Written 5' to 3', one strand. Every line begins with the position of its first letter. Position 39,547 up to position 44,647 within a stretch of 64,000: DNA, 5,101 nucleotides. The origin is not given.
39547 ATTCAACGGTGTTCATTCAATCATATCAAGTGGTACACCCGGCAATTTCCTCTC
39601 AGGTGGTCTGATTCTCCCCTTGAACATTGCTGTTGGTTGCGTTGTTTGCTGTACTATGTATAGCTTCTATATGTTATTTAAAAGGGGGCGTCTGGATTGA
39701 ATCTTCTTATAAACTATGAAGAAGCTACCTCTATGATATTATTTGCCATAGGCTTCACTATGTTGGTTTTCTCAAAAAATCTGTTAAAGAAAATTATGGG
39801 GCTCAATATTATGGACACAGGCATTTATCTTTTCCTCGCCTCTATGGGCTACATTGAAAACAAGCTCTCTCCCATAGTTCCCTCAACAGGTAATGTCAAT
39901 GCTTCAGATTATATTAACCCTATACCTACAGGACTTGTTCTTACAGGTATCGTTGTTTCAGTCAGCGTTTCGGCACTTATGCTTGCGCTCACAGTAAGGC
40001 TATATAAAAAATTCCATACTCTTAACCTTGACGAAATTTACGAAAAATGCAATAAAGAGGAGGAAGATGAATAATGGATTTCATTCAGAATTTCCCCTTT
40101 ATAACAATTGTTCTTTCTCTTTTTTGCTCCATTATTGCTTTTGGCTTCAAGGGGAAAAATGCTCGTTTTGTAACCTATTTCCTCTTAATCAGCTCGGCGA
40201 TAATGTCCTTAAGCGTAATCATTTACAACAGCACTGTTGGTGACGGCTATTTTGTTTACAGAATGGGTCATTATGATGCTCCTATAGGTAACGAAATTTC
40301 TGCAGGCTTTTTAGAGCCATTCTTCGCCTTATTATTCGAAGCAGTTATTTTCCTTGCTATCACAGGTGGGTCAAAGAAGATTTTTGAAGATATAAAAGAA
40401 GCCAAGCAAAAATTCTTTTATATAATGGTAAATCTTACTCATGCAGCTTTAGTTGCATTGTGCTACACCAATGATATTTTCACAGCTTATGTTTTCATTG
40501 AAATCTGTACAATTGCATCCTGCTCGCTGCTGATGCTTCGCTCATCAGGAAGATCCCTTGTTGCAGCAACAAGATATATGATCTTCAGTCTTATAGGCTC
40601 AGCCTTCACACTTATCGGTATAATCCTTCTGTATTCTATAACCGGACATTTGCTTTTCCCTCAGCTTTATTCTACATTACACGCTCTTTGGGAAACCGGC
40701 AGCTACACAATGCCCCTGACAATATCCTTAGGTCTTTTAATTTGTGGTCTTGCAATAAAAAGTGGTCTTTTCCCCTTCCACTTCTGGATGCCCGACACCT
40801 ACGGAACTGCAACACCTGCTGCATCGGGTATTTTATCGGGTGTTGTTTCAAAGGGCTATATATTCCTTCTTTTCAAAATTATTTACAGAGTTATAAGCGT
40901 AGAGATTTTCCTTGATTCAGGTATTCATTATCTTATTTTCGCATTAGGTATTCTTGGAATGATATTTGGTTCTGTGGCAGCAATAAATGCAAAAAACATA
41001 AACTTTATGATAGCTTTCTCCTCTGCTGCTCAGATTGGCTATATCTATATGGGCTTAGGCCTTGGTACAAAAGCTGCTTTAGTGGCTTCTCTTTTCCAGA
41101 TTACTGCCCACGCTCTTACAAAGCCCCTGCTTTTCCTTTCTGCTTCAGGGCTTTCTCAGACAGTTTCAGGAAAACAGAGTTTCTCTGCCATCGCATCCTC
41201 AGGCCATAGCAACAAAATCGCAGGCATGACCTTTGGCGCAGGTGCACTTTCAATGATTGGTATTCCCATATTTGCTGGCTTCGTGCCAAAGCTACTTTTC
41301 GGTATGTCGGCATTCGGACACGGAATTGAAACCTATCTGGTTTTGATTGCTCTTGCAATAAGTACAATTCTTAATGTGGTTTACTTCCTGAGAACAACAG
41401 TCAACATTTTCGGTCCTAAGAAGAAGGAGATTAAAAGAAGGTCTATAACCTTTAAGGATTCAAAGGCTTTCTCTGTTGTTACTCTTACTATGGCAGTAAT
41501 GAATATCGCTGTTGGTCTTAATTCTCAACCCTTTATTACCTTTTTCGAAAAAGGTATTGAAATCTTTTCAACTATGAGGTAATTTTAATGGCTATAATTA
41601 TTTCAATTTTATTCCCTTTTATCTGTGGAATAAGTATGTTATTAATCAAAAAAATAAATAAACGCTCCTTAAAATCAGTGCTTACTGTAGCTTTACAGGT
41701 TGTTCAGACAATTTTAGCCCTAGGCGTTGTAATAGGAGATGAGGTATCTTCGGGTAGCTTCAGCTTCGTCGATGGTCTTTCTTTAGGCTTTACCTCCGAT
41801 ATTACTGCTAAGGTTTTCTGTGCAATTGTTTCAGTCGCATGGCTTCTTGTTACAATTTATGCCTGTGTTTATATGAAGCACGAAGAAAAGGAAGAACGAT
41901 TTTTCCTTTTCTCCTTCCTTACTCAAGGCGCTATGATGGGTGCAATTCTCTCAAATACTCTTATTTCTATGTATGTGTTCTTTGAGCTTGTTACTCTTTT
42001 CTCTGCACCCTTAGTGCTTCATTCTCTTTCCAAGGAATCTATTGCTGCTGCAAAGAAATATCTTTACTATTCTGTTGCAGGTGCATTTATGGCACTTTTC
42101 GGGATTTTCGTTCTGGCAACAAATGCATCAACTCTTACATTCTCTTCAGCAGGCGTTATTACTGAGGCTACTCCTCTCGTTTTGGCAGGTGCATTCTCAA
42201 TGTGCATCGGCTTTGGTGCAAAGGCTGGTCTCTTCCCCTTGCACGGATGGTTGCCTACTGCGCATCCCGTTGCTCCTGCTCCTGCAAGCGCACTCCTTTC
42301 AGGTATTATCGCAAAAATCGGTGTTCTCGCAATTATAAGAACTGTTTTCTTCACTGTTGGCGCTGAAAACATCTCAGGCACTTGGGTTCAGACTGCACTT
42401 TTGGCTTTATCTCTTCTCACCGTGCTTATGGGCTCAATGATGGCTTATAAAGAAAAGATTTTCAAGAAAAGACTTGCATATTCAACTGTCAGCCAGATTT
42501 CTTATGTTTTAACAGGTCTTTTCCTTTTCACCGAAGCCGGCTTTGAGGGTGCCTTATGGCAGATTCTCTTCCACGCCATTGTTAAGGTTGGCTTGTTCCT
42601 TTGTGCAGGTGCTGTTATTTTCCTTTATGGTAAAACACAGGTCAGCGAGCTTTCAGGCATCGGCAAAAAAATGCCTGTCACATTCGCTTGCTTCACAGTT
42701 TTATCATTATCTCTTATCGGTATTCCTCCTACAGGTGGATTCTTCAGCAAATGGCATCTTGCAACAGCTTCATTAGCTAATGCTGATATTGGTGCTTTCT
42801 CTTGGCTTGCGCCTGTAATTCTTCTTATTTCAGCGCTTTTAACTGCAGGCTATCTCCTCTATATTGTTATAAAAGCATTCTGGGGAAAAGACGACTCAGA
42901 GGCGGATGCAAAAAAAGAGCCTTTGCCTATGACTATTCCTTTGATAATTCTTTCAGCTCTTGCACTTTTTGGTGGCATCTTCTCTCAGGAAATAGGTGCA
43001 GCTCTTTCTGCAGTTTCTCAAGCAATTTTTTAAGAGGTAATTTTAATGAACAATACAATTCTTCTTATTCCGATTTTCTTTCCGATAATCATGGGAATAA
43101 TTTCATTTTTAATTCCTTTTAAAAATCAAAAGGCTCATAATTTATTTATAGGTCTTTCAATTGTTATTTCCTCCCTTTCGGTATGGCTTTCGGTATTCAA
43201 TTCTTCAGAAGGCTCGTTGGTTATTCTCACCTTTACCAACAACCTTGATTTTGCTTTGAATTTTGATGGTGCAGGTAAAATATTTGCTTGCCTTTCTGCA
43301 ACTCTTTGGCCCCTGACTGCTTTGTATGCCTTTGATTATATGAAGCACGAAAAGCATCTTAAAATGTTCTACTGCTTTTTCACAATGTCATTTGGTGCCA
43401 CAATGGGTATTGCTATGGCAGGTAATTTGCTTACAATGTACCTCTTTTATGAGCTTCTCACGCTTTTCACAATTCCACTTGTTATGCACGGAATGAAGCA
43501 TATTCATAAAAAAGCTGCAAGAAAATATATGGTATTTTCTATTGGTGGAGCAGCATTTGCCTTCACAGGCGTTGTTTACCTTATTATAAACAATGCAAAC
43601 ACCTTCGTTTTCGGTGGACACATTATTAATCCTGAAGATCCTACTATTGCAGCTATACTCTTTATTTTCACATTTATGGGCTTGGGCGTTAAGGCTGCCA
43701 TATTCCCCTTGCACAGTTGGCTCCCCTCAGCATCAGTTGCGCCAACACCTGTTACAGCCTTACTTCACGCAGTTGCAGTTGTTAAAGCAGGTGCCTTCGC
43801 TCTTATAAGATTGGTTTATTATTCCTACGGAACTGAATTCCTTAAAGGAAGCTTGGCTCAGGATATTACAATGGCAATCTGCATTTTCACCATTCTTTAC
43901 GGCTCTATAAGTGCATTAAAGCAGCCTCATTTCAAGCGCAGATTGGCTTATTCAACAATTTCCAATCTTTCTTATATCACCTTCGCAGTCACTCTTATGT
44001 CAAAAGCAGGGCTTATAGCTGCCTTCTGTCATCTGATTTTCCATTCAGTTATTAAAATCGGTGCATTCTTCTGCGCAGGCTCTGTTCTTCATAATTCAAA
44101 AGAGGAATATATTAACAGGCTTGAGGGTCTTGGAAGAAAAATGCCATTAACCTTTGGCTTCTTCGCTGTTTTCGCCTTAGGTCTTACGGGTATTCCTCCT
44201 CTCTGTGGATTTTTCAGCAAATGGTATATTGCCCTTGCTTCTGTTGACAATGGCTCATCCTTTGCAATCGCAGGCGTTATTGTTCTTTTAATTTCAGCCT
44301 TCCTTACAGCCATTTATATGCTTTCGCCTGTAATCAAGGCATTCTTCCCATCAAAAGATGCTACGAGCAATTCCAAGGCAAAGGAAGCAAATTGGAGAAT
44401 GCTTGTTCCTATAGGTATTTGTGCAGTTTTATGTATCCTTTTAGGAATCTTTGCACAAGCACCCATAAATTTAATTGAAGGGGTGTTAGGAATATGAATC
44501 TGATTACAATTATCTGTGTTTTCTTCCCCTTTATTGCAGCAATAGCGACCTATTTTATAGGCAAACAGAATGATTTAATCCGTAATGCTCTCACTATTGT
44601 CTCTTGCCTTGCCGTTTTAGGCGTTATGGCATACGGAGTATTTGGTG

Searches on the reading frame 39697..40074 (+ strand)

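Call 79: search_protein_families(library=pfam, proteins=[window:39697-40074:+], max_evalue=0.00001)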
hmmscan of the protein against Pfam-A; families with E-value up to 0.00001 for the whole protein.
window:39697-40074:+ (125 aa): 1 family
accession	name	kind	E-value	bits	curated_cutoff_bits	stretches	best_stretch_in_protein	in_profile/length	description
PF00420.29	Oxidored_q2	-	9.1e-23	80.3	26.1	1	10-114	4-90/95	NADH-ubiquinone/plastoquinone oxidoreductase chain 4L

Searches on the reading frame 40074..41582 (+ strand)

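Call 79: search_protein_families(library=pfam, proteins=[window:40074-41582:+], max_evalue=0.00001)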
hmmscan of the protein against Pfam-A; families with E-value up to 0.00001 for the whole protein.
window:40074-41582:+ (502 aa): 1 family
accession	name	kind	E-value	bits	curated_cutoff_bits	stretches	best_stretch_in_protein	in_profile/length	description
PF00361.26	Proton_antipo_M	-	2e-41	142.6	21.5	1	133-424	2-286/294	NADH:quinone oxidoreductase/Mrp antiporter, TM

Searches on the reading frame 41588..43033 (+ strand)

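Call 79: search_protein_families(library=pfam, proteins=[window:41588-43033:+], max_evalue=0.00001)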
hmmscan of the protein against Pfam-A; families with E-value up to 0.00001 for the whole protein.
window:41588-43033:+ (481 aa): 2 families
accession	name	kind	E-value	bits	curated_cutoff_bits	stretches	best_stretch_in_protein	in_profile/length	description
PF00361.26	Proton_antipo_M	-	7.9e-57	193.1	21.5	1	122-398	1-278/294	NADH:quinone oxidoreductase/Mrp antiporter, TM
PF00662.26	Proton_antipo_N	-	6.5e-06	26.4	24.5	0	64-106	9-51/51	NADH-Ubiquinone oxidoreductase (complex I), chain 5 N-terminus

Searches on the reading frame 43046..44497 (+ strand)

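Call 79: search_protein_families(library=pfam, proteins=[window:43046-44497:+], max_evalue=0.00001)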
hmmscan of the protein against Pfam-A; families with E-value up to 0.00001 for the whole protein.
window:43046-44497:+ (483 aa): 1 family
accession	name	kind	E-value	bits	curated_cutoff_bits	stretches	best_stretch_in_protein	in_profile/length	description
PF00361.26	Proton_antipo_M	-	1.4e-52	179.1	21.5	1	125-412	1-289/294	NADH:quinone oxidoreductase/Mrp antiporter, TM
